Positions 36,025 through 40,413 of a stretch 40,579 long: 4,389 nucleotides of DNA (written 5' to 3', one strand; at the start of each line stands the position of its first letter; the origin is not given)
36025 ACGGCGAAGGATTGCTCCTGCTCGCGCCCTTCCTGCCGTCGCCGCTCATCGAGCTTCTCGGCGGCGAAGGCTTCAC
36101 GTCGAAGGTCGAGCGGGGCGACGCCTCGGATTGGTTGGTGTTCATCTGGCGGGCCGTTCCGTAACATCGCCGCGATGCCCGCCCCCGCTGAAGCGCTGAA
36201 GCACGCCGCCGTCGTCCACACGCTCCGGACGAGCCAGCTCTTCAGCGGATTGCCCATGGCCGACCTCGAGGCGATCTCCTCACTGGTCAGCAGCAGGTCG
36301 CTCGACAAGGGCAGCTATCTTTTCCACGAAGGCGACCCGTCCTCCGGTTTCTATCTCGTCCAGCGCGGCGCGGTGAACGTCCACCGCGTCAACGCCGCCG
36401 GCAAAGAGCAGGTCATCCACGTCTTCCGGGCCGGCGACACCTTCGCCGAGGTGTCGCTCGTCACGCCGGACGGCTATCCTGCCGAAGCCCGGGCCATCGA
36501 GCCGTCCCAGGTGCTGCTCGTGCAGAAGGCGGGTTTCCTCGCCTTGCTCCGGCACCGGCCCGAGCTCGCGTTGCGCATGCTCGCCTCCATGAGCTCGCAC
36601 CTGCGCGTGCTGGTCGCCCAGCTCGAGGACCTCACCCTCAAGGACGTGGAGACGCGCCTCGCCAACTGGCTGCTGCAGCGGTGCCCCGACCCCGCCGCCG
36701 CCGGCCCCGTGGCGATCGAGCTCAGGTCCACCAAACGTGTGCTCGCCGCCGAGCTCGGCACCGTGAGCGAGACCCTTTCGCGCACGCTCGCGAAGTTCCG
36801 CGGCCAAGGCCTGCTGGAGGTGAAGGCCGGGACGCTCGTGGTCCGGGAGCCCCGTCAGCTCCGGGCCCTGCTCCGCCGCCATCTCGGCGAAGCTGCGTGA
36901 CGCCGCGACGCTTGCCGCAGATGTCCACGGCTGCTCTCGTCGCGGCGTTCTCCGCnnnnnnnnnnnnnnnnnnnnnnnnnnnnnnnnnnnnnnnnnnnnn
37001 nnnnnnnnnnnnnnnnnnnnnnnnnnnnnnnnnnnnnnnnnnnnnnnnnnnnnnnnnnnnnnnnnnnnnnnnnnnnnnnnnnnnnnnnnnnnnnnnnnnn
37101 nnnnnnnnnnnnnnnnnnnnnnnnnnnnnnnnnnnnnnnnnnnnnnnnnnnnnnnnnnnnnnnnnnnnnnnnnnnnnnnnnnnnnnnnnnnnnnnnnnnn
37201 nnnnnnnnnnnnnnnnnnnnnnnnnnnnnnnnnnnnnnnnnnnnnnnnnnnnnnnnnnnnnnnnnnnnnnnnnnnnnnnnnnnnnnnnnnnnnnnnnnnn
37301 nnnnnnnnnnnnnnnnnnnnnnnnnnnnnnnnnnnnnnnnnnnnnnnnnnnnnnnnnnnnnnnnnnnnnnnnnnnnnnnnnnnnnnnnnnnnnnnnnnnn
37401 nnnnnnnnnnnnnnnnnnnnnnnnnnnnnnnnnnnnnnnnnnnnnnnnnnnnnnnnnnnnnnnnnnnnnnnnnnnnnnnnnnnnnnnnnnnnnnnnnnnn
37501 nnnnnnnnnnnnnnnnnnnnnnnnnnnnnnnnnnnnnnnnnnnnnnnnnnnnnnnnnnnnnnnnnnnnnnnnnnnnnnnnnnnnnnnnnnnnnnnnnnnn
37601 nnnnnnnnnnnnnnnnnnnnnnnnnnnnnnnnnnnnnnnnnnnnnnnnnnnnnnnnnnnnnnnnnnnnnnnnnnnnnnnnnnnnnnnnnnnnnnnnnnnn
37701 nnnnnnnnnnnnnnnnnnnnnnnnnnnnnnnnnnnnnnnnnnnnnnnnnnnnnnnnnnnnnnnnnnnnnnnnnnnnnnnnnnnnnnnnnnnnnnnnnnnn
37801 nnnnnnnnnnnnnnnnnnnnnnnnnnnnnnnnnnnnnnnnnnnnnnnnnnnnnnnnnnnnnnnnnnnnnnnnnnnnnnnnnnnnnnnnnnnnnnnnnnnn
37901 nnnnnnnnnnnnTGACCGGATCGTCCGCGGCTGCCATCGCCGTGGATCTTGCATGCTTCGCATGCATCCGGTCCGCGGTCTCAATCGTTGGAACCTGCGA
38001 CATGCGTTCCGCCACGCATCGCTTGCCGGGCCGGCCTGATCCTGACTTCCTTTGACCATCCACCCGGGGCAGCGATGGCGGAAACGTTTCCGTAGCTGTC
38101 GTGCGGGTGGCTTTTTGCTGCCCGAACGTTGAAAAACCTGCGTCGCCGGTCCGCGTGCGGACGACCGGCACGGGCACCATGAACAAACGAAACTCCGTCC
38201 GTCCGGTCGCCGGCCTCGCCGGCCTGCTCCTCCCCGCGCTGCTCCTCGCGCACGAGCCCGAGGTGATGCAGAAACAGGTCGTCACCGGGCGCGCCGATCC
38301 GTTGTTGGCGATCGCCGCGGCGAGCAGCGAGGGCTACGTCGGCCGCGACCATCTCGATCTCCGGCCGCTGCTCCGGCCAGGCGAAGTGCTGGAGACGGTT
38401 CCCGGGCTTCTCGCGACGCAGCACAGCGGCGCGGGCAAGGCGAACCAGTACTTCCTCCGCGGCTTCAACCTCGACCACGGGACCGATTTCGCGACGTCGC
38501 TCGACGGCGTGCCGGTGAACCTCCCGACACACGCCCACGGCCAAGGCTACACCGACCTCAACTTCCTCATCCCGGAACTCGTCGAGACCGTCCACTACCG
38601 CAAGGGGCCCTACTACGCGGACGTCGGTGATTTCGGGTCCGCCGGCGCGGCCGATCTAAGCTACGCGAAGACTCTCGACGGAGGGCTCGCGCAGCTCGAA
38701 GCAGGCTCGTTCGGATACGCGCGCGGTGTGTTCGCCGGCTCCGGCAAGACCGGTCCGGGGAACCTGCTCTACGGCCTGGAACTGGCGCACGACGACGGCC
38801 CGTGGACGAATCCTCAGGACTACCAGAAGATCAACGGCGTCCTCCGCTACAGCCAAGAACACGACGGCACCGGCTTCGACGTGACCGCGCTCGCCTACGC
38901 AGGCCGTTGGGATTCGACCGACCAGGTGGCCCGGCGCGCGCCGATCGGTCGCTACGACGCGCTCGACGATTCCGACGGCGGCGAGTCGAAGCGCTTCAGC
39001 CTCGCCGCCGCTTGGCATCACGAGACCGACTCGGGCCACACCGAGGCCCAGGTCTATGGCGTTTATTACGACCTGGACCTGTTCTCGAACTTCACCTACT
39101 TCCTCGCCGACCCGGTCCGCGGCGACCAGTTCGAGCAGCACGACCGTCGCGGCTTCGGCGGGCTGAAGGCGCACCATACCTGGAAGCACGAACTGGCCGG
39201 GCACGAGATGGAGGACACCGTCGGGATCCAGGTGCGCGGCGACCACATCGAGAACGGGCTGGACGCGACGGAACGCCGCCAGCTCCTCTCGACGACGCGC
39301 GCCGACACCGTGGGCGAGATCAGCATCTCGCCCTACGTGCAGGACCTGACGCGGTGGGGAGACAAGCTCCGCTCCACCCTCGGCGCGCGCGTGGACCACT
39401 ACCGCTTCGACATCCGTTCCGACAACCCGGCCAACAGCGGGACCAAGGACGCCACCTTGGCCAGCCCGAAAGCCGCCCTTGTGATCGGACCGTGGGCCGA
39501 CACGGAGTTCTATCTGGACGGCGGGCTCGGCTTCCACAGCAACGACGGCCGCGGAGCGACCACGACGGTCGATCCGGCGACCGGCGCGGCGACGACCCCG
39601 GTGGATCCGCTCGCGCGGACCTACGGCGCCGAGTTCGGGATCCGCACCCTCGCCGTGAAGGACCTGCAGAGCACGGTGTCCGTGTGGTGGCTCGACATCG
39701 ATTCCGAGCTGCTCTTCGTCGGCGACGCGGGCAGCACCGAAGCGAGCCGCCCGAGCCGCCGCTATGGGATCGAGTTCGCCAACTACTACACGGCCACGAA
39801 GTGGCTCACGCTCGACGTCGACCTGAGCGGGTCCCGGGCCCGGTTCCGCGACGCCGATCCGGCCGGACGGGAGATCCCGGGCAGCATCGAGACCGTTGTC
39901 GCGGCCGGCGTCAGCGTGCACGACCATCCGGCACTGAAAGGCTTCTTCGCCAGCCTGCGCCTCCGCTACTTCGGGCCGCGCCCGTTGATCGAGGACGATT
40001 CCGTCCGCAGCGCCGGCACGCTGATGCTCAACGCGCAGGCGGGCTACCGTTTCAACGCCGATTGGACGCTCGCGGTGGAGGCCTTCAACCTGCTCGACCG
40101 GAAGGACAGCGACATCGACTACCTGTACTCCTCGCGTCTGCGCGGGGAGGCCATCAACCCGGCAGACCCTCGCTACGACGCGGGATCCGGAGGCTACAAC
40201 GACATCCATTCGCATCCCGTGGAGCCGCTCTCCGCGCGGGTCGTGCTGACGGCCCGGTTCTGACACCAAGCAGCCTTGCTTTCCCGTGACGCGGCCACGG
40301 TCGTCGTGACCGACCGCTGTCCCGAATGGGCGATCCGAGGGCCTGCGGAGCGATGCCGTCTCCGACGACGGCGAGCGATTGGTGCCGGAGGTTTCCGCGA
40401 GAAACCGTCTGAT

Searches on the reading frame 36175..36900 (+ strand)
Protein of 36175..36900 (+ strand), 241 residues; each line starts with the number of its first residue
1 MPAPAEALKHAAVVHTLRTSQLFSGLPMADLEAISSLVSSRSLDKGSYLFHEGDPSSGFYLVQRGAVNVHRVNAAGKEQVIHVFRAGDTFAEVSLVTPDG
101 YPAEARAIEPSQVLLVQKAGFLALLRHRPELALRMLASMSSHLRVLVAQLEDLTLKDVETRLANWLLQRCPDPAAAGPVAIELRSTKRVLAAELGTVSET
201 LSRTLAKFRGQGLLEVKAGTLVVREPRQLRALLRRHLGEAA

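Call 6: search_protein_families(library=pfam, proteins=[window:36175-36900:+], max_evalue=0.01)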
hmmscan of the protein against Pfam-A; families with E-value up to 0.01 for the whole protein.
window:36175-36900:+ (241 aa): 2 families
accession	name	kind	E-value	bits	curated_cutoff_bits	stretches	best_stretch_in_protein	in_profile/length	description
PF00027.35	cNMP_binding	-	1.8e-22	79.6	27.5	1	41-127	2-88/89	Cyclic nucleotide-binding domain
PF13545.12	HTH_Crp_2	-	4.1e-14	52.7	27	1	161-232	2-70/70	Crp-like helix-turn-helix domain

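Call 7: search_protein_families(library=ncbifam, proteins=[window:36175-36900:+], max_evalue=0.01)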
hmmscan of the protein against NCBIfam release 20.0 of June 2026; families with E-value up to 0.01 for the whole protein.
window:36175-36900:+ (241 aa): 14 families
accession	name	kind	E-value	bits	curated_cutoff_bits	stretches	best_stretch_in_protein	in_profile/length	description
NF006901.0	PRK09392.1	equivalog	5.9e-26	91.2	211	1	15-233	7-221/236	transcriptional activator FtrB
NF008732.0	PRK11753.1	equivalog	1.1e-18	67.6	266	1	33-224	18-211/214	cAMP-activated global transcriptional regulator CRP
TIGR03697.1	NtcA_cyano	equivalog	9.5e-18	64.6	244.95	1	47-229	2-188/193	global nitrogen regulator NtcA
NF050815.1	TransActFtrBCaul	equivalog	1.3e-14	54.1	300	1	40-232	34-222/251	transcriptional activator FtrB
NF008365.0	PRK11161.1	subfamily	4.6e-14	52.3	228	1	36-232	44-242/250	fumarate/nitrate reduction transcriptional regulator Fnr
NF050806.1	TransRegFixKCaul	equivalog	2.6e-11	43.2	300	1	41-232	26-213/215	transcriptional regulator FixK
NF053664.1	TransRegPtrACyano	equivalog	4.7e-10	39.1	300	1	59-223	30-190/196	Crp/Fnr family transcriptional regulator PtrA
NF041163.2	encap_f2b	equivalog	1.5e-09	37.5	400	1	13-135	69-193/450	family 2B encapsulin nanocompartment shell protein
NF010499.0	PRK13918.1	equivalog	7.7e-08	32.1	274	1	36-233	10-201/205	CRP/FNR family transcriptional regulator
NF058543.1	ActPatMycb56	equivalog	9.1e-08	31.3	460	1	21-150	2-129/317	acetyltransferase Pat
TIGR03896.1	cyc_nuc_ocin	subfamily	6.7e-07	29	161.05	1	25-141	148-264/317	bacteriocin-type transport-associated protein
NF007707.0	PRK10402.1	subfamily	0.00021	21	180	1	34-232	27-217/226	transcriptional regulator YeiL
NF045989.1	TransRegFnrLRhodb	equivalog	0.00069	18.9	300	1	28-220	26-221/245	transcriptional regulator FnrL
NF052518.1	TransRegLdrP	equivalog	0.0091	16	300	0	48-216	9-171/195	transcriptional regulator LdrP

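Call 43: search_solved_structures(query=window:36175-36897:+, max_evalue=0.00001, show_alignments=1)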
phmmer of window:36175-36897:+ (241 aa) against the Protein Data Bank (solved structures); distinct sequences matched with E-value up to 0.00001: 74 (the best 60 are shown).
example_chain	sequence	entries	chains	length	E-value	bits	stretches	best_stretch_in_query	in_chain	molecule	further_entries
3fx3_A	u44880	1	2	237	4.3e-28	102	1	7-217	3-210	Cyclic nucleotide-binding protein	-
3h3z_A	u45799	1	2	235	1.2e-27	100.5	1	10-217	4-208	Cyclic nucleotide-binding protein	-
3dkw_A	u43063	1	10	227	5.9e-26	95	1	17-223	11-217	DNR protein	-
4ev0_A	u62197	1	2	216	1.4e-20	77.4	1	18-230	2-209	Transcription regulator, Crp family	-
2z69_A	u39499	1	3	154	1.6e-19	74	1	17-156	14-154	DNR protein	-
7ets_A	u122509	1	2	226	5.9e-18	68.8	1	20-229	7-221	Crp/Fnr family transcriptional regulator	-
2xgx_A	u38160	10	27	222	1.9e-17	67.2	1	42-226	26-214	GLOBAL NITROGEN REGULATOR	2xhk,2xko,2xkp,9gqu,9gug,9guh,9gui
8h3v_X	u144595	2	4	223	5.6e-17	65.7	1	43-229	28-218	NtcA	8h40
3la2_A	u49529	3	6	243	7.1e-17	65.3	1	43-229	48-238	Global nitrogen regulator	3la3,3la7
3d0s_A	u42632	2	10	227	5.6e-16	62.4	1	18-229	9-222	TRANSCRIPTIONAL REGULATORY PROTEIN | PROBABLE TRANSCRIPTIONAL REGULATORY PROTEIN (PROBABLY CRP/ FNR-FAMILY)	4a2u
3mzh_A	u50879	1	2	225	5.9e-16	62.3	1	19-229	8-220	PROBABLE TRANSCRIPTIONAL REGULATORY PROTEIN (PROBABLY CRP/FNR-FAMILY)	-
3h3u_A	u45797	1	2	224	6.2e-16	62.2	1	19-229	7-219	PROBABLE TRANSCRIPTIONAL REGULATORY PROTEIN (PROBABLY CRP/FNR-FAMILY)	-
3i54_A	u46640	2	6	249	6.7e-16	62.1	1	17-229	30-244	Transcriptional regulator, Crp/Fnr family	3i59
4bh9_A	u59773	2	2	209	8.7e-16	61.8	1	45-224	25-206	cAMP-activated global transcriptional regulator CRP | CAMP RECEPTOR PROTEIN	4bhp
1hw5_A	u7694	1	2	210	2.2e-15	60.4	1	45-224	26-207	CATABOLITE GENE ACTIVATOR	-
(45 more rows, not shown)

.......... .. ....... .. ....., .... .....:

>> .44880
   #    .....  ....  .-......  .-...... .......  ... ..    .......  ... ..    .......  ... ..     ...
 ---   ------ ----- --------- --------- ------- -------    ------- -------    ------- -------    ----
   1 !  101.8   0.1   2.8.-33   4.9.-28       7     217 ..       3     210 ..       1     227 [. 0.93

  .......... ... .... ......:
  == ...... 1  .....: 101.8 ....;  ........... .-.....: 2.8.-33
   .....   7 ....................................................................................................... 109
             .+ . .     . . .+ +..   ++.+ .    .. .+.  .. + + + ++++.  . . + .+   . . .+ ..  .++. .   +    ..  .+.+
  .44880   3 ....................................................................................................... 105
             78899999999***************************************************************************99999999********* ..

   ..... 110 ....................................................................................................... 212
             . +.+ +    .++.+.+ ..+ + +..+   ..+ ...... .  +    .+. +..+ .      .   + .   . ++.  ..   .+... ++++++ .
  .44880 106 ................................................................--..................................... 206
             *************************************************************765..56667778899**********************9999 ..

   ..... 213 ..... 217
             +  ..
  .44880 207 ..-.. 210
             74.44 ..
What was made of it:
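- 36175..36900 (+): Crp/Fnr-family regulator, DNR-like (E-T-L-S-R recognition helix, no N-terminal Cys cluster). It is the candidate box-binding activator and, by its position in the operon, is probably positively autoregulated. PDB matches: P. aeruginosa DNR 3DKW at 5.9e-26, FNR at about 1e-11, FixK2 at 2e-8 (call 43).
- On DNR/NnrR subgroup of Crp/Fnr regulators: PDB E-values: DNR 3DKW 5.9e-26, CRP about 1e-15, FNR about 1e-11, FixK2 2e-8 (call 43).
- Closest known: DNR/NNR/NnrR regulons of proteobacterial denitrifiers. Same: DNR is the closest characterised solved homologue (call 43).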

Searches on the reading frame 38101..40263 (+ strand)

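Call 7: search_protein_families(library=ncbifam, proteins=[window:38101-40263:+], max_evalue=0.01)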
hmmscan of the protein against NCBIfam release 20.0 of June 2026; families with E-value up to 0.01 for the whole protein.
window:38101-40263:+ (720 aa): 5 families
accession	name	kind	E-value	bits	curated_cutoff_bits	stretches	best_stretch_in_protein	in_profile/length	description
TIGR01783.1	TonB-siderophor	subfamily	1.7e-11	43.5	223.5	1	389-668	350-619/649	TonB-dependent siderophore receptor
TIGR01786.1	TonB-hemlactrns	subfamily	1.4e-07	30.3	323.75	0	400-472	384-456/719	TonB-dependent hemoglobin/transferrin/lactoferrin family receptor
TIGR01779.1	TonB-B12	equivalog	1.4e-06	27.2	599.7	1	95-293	67-253/614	TonB-dependent vitamin B12 receptor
TIGR01782.1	TonB-Xanth-Caul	subfamily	0.0015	16.9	310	0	639-668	809-838/868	TonB-dependent receptor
NF007926.1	PRK10641.1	equivalog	0.0052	15.4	836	1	94-176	65-141/617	TonB-dependent vitamin B12 receptor BtuB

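Call 8: search_protein_families(library=pfam, proteins=[window:38101-40263:+], max_evalue=0.01)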
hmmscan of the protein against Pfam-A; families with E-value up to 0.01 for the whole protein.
window:38101-40263:+ (720 aa): 2 families
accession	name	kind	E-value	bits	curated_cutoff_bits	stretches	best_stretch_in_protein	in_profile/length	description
PF00593.30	TonB_dep_Rec_b-barrel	-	1.8e-23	84.6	27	1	239-664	10-436/436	TonB dependent receptor-like, beta-barrel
PF07715.20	Plug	-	7.5e-12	46.2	23.9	1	78-183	10-107/107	TonB-dependent Receptor Plug Domain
